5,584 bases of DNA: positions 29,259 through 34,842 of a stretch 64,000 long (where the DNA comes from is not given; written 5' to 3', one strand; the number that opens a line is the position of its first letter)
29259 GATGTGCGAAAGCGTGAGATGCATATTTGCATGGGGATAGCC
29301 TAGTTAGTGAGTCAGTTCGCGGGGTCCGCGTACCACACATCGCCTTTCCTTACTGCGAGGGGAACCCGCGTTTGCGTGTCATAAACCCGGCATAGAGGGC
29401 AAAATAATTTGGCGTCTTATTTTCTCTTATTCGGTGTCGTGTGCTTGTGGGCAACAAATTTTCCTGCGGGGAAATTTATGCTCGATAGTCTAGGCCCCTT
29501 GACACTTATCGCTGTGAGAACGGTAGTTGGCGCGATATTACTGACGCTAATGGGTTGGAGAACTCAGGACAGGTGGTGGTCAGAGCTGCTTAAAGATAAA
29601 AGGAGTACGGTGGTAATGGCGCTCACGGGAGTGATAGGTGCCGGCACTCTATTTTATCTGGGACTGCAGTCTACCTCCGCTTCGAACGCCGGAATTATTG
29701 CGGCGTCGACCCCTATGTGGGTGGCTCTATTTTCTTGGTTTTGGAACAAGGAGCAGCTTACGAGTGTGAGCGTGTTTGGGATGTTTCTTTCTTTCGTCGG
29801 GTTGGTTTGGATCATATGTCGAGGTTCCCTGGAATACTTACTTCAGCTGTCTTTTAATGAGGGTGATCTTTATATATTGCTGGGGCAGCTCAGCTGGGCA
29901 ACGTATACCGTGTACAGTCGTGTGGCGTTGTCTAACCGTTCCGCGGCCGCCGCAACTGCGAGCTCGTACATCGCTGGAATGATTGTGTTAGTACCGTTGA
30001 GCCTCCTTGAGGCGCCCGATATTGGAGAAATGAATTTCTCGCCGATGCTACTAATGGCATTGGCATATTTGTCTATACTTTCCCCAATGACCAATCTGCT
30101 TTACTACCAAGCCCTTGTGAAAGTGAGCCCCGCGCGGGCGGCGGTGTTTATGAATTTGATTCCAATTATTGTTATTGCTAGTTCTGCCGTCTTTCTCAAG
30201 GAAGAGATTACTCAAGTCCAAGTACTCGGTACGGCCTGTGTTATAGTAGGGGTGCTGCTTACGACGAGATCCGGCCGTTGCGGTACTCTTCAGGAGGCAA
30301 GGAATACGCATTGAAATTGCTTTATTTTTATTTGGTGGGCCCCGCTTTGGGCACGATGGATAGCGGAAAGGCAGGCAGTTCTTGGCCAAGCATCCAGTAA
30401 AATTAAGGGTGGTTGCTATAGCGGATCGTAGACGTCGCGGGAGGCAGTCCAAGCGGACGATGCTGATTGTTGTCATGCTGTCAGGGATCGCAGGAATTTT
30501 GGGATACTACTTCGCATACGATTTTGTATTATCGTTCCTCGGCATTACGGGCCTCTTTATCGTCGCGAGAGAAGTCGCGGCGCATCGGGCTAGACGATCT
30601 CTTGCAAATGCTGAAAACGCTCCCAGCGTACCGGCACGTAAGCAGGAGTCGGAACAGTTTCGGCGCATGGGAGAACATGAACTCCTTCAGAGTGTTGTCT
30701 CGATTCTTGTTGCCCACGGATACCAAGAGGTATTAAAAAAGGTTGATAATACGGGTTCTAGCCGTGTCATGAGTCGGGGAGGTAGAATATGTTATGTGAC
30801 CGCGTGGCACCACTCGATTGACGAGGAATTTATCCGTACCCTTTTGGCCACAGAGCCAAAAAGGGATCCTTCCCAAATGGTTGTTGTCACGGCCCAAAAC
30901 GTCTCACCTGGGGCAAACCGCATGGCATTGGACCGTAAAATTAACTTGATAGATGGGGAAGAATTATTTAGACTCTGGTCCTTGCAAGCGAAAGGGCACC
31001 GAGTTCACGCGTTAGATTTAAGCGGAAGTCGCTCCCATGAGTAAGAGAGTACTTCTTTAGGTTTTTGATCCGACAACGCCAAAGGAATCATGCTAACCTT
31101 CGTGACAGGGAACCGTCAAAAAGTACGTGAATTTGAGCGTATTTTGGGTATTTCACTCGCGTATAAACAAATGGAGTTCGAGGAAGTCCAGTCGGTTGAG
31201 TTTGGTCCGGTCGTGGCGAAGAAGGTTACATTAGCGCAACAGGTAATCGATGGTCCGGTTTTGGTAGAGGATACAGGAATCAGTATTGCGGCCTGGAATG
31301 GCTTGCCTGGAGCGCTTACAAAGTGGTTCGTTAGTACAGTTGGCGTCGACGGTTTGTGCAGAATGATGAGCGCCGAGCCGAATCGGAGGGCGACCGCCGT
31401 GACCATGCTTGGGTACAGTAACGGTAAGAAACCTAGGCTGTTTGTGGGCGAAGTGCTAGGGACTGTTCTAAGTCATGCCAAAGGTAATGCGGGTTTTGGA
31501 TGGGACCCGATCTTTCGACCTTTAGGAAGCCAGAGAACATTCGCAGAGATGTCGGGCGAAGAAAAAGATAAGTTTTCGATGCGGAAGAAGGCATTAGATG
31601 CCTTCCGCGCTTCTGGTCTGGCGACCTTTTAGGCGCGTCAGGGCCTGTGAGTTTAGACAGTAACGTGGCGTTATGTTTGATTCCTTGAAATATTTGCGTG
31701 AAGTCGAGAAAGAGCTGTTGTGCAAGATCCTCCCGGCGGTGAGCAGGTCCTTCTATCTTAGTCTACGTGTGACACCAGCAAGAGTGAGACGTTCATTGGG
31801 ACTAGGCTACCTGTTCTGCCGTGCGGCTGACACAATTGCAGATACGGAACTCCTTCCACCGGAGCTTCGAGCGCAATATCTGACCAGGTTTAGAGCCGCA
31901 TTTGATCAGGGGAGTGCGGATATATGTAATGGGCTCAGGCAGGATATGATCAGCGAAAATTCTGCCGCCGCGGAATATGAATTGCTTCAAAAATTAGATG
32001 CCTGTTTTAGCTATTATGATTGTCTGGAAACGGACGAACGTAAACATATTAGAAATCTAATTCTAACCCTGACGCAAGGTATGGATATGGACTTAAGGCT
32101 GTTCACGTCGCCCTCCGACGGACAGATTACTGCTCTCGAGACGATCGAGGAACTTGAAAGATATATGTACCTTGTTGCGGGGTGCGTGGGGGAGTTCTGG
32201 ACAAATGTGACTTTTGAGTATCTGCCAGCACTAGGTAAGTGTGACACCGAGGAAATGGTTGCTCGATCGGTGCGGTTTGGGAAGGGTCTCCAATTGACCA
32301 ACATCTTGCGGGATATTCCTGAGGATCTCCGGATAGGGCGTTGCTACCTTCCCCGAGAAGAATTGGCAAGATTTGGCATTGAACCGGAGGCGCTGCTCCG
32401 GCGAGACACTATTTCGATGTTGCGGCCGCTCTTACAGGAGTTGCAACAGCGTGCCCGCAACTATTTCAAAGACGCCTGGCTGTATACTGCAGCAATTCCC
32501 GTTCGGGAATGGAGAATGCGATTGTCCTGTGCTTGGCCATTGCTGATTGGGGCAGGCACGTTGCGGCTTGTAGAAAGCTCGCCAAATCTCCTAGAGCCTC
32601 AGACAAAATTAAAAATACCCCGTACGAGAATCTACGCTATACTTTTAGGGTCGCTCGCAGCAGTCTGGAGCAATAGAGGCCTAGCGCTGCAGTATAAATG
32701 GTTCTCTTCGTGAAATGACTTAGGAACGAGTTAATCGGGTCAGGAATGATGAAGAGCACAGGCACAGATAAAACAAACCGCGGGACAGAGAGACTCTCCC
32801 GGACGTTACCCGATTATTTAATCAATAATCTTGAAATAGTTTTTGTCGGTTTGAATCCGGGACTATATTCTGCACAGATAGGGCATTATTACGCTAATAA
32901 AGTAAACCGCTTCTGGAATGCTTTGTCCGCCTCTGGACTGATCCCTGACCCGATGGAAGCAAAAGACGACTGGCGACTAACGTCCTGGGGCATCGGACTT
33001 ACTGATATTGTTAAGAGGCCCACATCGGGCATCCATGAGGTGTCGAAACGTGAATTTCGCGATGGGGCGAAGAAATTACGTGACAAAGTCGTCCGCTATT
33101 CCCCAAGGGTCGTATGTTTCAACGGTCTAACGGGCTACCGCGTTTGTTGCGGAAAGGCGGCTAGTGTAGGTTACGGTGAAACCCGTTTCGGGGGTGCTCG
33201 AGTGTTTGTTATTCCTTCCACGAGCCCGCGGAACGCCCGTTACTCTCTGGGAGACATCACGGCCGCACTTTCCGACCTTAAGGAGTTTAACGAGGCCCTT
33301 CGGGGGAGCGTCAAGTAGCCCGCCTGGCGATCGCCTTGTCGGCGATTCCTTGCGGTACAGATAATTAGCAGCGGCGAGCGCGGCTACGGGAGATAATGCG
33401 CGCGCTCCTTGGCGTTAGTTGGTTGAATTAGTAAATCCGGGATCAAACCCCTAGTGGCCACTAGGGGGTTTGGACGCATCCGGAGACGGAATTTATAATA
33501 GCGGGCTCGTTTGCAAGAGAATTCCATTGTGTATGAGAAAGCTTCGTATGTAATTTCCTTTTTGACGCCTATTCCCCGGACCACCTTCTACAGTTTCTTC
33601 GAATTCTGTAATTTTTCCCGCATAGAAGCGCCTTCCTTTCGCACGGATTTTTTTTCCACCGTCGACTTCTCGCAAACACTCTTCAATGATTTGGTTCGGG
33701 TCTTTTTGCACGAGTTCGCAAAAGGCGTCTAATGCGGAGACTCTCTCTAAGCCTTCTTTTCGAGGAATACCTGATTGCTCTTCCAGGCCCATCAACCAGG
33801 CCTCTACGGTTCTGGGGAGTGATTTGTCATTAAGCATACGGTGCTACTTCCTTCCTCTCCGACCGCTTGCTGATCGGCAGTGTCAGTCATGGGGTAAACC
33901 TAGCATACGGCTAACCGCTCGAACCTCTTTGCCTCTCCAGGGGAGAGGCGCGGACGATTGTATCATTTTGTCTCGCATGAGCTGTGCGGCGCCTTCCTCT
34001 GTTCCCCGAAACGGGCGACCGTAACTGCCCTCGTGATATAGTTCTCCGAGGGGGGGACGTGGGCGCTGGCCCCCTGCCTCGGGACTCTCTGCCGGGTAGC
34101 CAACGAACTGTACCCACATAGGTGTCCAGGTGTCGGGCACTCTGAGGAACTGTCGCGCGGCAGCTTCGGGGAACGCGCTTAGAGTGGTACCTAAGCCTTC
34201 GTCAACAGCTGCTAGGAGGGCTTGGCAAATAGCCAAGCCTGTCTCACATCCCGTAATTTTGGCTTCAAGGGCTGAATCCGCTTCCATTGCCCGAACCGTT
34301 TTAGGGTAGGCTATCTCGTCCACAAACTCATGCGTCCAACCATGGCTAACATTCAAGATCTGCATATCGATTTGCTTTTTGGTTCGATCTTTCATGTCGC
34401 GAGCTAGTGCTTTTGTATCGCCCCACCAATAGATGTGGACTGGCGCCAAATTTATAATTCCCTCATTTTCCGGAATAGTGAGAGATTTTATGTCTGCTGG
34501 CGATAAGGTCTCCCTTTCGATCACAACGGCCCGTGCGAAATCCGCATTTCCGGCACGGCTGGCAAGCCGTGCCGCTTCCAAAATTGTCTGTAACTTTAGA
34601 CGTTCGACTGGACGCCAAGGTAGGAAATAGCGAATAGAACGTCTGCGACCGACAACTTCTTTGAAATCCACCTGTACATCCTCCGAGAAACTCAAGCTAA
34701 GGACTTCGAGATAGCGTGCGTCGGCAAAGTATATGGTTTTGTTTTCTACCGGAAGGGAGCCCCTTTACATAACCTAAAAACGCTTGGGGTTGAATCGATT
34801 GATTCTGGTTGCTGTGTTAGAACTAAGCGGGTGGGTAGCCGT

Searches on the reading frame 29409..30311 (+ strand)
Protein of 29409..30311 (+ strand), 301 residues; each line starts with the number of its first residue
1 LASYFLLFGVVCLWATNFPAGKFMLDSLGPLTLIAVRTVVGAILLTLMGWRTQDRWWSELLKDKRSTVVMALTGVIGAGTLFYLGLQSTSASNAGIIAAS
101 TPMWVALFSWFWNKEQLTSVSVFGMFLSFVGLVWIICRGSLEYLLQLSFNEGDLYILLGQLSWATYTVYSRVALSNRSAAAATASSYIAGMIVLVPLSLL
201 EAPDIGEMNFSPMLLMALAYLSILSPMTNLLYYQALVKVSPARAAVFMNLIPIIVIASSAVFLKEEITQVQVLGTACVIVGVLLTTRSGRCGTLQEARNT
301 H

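Call 77: search_protein_families(library=pfam, proteins=[window:29409-30311:+], max_evalue=0.00001)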
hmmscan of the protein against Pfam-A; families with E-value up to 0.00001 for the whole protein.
window:29409-30311:+ (301 aa): 2 families
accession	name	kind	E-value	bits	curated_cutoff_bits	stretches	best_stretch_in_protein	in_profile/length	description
PF00892.27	EamA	-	2.4e-48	164.3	28.2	2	152-286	3-134/135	EamA-like transporter family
PF03151.22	TPT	-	2e-11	44.3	30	1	29-284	30-289/291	Triose-phosphate Transporter family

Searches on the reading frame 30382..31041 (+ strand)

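Call 77: search_protein_families(library=pfam, proteins=[window:30382-31041:+], max_evalue=0.00001)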
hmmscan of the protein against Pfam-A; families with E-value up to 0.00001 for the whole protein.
window:30382-31041:+ (220 aa): 1 family
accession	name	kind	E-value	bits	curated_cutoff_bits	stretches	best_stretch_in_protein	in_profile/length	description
PF04471.18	Mrr_cat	-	5.7e-09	36.5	21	1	94-198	2-114/115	Restriction endonuclease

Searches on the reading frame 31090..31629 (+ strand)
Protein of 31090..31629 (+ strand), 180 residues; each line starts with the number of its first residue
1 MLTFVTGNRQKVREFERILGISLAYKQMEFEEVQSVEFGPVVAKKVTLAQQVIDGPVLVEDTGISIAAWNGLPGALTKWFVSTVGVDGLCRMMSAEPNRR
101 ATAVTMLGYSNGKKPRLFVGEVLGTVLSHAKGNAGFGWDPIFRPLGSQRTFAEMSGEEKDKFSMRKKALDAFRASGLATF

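Call 77: search_protein_families(library=pfam, proteins=[window:31090-31629:+], max_evalue=0.00001)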
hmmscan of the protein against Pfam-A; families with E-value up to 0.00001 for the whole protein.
window:31090-31629:+ (180 aa): 1 family
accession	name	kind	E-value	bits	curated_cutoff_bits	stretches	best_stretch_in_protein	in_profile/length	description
PF01725.21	Ham1p_like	-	5.5e-42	144.2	22.5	1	2-173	1-184/186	Ham1 family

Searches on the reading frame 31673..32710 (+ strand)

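Call 78: search_protein_families(library=pfam, proteins=[window:31673-32710:+], max_evalue=0.00001)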
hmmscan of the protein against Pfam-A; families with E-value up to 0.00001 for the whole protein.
window:31673-32710:+ (346 aa): 1 family
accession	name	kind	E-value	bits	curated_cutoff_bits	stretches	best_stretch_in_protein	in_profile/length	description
PF00494.24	SQS_PSY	-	4e-60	204.2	26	1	21-318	2-262/263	Squalene/phytoene synthase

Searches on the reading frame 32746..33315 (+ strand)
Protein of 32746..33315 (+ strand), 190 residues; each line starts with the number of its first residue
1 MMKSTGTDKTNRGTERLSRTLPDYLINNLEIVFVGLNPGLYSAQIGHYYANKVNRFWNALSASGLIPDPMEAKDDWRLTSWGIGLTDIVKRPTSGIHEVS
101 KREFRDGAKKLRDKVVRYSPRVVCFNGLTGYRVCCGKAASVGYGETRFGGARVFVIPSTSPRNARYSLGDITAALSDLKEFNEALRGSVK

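Call 78: search_protein_families(library=pfam, proteins=[window:32746-33315:+], max_evalue=0.00001)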
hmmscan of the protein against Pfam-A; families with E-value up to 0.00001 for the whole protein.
window:32746-33315:+ (190 aa): 1 family
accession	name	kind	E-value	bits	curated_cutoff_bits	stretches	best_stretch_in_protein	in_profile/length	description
PF03167.25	UDG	-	1.9e-18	67.3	24.3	1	27-184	6-139/141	Uracil DNA glycosylase superfamily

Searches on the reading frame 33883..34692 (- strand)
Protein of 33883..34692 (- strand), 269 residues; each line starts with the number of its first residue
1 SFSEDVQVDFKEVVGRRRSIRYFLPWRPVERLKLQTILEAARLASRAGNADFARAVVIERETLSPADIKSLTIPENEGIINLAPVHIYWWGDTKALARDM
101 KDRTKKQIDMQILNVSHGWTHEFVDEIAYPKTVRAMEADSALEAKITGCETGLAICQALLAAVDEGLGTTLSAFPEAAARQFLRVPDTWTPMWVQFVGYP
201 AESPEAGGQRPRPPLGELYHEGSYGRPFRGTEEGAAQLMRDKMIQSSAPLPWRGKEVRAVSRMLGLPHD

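Call 78: search_protein_families(library=pfam, proteins=[window:33883-34692:-], max_evalue=0.00001)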
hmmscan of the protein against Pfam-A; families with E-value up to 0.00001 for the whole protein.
window:33883-34692:- (269 aa): 1 family
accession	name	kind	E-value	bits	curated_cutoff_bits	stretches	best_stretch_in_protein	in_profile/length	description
PF00881.29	Nitroreductase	-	3.9e-11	43.9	23.5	1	16-199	3-167/167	Nitroreductase family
